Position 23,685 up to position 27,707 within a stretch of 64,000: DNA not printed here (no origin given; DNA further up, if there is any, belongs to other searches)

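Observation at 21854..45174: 23-kb, 12-gene Gram-positive polysaccharide-utilisation operon whose extracellular components are all poorly characterised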

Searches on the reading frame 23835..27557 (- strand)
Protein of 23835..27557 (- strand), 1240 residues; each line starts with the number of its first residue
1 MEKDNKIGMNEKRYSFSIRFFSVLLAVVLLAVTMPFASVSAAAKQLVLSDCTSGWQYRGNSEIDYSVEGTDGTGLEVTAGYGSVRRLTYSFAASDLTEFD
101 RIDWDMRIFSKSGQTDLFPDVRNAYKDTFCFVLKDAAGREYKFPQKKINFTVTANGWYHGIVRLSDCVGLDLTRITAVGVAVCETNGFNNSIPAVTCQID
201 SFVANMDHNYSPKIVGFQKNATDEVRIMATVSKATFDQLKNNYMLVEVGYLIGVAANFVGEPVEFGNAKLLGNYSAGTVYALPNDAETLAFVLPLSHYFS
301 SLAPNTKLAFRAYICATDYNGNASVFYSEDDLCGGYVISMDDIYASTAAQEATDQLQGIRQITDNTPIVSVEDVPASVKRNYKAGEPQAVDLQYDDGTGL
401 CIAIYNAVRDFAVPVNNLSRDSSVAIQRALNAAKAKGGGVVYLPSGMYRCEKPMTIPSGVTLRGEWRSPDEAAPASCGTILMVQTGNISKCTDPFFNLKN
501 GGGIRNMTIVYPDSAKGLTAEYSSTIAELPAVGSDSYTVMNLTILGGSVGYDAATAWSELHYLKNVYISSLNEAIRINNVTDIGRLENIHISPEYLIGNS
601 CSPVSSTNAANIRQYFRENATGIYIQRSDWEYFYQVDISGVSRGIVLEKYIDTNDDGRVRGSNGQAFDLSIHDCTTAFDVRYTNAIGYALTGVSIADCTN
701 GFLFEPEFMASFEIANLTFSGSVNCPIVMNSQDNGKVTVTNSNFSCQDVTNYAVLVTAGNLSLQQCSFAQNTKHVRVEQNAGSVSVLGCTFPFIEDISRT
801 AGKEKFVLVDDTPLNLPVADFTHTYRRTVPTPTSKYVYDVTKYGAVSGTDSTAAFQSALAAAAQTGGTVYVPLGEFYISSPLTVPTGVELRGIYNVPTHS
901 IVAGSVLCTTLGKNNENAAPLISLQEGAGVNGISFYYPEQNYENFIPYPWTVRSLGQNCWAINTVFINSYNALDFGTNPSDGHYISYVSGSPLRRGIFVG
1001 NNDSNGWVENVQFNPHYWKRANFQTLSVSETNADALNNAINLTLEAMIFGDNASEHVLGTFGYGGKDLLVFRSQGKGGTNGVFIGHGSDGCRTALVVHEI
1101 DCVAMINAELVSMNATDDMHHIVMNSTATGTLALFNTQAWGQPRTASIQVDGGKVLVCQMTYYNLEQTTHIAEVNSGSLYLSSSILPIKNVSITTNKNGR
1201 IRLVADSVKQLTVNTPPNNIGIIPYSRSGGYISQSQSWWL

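Call 4: search_protein_families(library=pfam, proteins=[window:23835-27557:-], max_evalue=0.01)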
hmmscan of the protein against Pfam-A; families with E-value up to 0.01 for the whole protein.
window:23835-27557:- (1240 aa): 1 family
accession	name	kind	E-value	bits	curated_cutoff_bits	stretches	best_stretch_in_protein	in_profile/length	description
PF12708.12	Pect-lyase_RHGA_epim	-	2.4e-20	73.7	27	2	418-645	13-212/213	Rhamnogalacturonase A/epimerase, pectate lyase-like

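Call 13: search_solved_structures(query=window:23835-27557:-, max_evalue=1)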
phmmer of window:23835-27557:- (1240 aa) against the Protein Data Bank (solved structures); distinct sequences matched with E-value up to 1: 4.
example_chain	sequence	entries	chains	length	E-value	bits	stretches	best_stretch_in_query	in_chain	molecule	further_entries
5lw3_A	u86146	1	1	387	0.00011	23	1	408-492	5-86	Poly(beta-D-mannuronate) C5 epimerase 6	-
2pyg_A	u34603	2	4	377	0.0019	18.9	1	408-451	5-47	Poly(beta-D-mannuronate) C5 epimerase 4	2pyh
1h80_A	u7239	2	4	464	0.046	14.3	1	405-450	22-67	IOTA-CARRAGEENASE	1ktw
3lmw_A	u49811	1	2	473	0.047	14.3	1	405-450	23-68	Iota-carrageenase, CgiA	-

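Call 22: search_protein_families(library=ncbifam, proteins=[window:23835-27557:-], max_evalue=0.01)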
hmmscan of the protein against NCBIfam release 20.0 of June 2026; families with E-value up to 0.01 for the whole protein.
window:23835-27557:- (1240 aa): 4 families
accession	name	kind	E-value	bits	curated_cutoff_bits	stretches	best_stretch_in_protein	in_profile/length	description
NF049898.1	RhamgalacuronBT4146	equivalog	4.3e-08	32.3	500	1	408-451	1-43/445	rhamnogalacturonidase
NF051861.1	PolglcturonPglBAgro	equivalog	0.00063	18.6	600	0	416-463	5-51/437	polygalacturonase PglB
NF049899.1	RhamgalacuronBT4153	equivalog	0.00064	18.5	650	0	419-448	59-88/432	rhamnogalacturonidase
NF049892.1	AlphdgalacturondseBT4155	equivalog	0.002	16.9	800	0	838-884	51-99/454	alpha-d-galacturonidase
